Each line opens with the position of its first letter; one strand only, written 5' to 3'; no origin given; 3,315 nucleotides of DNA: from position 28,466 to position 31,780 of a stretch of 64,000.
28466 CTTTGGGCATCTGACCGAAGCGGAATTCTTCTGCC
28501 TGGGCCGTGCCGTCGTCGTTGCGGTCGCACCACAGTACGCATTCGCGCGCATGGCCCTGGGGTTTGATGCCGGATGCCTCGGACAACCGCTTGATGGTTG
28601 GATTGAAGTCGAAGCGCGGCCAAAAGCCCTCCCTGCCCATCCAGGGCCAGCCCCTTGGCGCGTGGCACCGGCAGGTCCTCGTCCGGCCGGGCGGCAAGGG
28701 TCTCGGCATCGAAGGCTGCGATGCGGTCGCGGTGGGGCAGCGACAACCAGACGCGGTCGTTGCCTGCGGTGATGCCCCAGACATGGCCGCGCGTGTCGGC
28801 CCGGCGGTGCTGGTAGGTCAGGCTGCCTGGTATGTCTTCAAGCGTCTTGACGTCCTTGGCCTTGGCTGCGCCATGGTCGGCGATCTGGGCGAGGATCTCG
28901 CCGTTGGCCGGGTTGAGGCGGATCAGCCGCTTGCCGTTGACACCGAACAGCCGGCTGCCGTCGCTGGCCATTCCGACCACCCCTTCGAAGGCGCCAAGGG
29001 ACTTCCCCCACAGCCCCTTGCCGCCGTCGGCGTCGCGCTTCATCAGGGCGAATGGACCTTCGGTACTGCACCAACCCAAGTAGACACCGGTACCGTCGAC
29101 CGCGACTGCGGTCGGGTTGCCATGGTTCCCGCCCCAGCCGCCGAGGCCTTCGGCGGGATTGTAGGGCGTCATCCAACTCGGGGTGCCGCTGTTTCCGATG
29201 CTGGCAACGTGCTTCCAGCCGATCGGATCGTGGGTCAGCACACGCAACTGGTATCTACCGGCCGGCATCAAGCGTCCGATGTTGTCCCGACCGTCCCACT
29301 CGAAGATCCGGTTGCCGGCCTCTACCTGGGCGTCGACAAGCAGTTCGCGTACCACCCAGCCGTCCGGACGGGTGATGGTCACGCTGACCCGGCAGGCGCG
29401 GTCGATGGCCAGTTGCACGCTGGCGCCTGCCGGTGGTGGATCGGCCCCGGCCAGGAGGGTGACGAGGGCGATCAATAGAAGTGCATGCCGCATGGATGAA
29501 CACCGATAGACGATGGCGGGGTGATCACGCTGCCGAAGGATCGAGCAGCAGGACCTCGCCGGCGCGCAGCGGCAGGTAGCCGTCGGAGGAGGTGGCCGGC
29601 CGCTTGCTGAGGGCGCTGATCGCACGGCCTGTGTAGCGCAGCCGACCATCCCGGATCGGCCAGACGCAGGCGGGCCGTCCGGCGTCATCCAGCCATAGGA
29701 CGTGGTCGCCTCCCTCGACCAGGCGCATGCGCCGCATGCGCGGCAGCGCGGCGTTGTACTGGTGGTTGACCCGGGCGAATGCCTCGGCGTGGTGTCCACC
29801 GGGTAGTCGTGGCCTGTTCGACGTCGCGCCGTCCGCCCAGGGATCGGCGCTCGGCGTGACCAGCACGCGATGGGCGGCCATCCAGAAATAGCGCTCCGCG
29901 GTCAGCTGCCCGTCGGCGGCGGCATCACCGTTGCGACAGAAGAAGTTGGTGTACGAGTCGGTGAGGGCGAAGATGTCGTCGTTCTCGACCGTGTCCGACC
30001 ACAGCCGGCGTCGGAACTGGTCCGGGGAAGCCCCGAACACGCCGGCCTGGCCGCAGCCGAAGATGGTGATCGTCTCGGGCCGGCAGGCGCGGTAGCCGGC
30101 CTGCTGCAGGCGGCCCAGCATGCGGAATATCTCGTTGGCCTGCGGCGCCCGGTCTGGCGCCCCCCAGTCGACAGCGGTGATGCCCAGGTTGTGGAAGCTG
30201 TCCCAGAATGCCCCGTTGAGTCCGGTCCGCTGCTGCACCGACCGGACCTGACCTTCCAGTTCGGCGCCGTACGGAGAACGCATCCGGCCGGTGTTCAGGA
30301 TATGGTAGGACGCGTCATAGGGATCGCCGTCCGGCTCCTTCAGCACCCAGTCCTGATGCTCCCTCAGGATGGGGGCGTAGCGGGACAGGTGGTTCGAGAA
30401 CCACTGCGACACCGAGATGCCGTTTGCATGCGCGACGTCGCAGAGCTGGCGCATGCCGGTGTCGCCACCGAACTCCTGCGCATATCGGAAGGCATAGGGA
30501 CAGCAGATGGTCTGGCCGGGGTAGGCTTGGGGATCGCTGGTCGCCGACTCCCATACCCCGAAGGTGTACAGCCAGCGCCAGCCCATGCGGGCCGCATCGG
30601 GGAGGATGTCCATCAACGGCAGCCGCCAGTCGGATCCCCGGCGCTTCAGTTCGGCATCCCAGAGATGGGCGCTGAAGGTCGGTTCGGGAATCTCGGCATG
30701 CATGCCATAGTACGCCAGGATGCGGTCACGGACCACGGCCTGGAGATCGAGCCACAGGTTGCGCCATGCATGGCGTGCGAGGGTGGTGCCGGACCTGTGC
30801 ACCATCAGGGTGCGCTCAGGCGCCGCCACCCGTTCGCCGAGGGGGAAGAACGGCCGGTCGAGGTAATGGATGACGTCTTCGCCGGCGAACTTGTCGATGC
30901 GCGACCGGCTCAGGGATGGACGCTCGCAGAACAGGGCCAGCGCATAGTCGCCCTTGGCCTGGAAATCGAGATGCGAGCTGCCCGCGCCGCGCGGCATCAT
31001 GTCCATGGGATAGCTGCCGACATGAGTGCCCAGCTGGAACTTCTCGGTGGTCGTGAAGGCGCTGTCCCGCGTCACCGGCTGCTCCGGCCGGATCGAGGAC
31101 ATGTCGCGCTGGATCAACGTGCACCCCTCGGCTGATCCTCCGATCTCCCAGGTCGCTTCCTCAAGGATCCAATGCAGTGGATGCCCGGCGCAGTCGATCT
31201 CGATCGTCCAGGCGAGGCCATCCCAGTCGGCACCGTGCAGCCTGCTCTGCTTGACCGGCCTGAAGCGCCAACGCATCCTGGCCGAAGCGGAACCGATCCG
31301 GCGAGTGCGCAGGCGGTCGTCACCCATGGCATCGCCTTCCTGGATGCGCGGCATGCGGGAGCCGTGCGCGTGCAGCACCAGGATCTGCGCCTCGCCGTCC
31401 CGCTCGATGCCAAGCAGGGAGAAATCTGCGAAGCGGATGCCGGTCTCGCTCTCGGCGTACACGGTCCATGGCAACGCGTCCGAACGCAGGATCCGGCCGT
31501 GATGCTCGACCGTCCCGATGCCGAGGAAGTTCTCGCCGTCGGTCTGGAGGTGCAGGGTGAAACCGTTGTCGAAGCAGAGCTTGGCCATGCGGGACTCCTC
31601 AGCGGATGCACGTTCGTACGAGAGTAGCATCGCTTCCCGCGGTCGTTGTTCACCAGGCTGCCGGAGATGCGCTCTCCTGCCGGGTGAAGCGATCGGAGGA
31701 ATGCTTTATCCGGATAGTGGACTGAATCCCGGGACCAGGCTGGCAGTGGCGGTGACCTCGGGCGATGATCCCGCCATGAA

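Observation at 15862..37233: Three giant paralogs (CBM9-like + FlgD-Ig + beta-propeller + EF-hand-like loop) interleaved with CAZymes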

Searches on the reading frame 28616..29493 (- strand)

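Call 10: search_protein_families(library=pfam, max_evalue=0.01, proteins=[window:28616-29493:-])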
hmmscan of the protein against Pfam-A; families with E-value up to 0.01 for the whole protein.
window:28616-29493:- (292 aa): 1 family
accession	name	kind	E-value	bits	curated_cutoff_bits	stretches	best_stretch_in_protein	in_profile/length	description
PF13860.13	FlgD_ig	-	4.6e-08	33.4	27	1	31-85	19-73/79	FlgD Ig-like domain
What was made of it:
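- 28616..29493 (-): P2 pseudogene, 5' part: signal-like sequence, FlgD_ig and the first blades of propeller A. The reading frame is lost at about 28615/28616. Pfam FlgD_ig E=4.6e-8 (call 10).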

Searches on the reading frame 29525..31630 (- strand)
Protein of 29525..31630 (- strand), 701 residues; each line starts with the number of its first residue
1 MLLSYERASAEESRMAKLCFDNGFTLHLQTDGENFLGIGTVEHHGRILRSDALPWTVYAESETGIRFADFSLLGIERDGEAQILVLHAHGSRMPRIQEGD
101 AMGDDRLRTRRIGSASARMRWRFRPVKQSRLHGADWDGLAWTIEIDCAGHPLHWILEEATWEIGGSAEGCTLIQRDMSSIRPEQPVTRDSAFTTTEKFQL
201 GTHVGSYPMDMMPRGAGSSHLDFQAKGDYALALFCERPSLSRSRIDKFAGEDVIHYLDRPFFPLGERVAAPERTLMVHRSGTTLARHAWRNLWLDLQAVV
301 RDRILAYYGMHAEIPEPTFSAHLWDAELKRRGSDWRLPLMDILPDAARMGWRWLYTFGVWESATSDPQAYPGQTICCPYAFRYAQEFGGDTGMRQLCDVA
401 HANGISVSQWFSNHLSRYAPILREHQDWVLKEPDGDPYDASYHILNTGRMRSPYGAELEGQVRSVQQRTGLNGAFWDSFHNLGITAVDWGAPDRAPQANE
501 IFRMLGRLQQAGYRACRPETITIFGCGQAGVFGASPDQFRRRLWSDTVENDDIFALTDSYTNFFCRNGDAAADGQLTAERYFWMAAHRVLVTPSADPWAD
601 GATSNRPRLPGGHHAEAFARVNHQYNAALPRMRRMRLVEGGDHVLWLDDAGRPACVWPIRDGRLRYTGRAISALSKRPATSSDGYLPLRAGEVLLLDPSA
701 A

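Call 10: search_protein_families(library=pfam, max_evalue=0.01, proteins=[window:29525-31630:-])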
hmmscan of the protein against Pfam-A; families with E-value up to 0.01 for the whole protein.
window:29525-31630:- (701 aa): 0 families

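Call 16: search_protein_families(library=ncbifam, max_evalue=0.01, proteins=[window:29525-31630:-])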
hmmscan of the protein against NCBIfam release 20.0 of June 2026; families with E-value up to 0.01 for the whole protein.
window:29525-31630:- (701 aa): 0 families

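Call 57: search_protein_families(library=pfam, max_evalue=1, proteins=[window:29525-31630:-])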
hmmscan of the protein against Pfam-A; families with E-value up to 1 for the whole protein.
window:29525-31630:- (701 aa): 1 family
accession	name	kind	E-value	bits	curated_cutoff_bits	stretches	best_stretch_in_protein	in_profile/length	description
PF14871.12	GHL6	-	0.06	14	35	1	394-477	47-131/132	Hypothetical glycosyl hydrolase 6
